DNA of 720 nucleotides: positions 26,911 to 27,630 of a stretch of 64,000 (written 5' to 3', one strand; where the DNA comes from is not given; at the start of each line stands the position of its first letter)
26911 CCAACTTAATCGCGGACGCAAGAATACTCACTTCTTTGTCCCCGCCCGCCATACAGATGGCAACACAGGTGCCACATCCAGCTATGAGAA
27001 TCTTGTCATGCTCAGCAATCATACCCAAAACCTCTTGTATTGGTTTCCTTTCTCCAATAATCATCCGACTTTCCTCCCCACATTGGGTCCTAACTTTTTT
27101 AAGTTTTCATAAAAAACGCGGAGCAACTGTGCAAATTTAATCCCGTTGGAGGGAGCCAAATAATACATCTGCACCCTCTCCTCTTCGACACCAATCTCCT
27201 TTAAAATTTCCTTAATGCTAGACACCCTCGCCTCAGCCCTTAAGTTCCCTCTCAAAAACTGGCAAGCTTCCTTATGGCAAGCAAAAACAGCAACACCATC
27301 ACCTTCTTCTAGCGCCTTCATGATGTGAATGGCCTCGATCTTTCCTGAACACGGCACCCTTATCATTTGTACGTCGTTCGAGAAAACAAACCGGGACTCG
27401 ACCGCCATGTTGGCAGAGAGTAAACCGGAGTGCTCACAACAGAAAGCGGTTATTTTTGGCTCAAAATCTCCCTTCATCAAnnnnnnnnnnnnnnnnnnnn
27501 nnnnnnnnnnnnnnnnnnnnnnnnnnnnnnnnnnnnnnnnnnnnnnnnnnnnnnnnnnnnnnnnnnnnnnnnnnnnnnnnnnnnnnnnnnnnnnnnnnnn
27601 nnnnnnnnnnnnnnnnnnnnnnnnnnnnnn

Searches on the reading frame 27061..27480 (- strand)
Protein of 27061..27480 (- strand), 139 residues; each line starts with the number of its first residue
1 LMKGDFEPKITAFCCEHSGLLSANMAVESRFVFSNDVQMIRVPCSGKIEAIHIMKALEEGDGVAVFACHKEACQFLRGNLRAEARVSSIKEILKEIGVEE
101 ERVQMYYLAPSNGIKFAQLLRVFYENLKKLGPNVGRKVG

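Call 25: search_protein_families(library=pfam, proteins=[window:27061-27480:-], max_evalue=0.00001)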
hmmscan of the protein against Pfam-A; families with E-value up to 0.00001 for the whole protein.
window:27061-27480:- (139 aa): 1 family
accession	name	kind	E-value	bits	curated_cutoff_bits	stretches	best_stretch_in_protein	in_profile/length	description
PF02662.21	FlpD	-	1.2e-36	125.9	22.3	1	10-131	1-123/123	Methyl-viologen-reducing hydrogenase, delta subunit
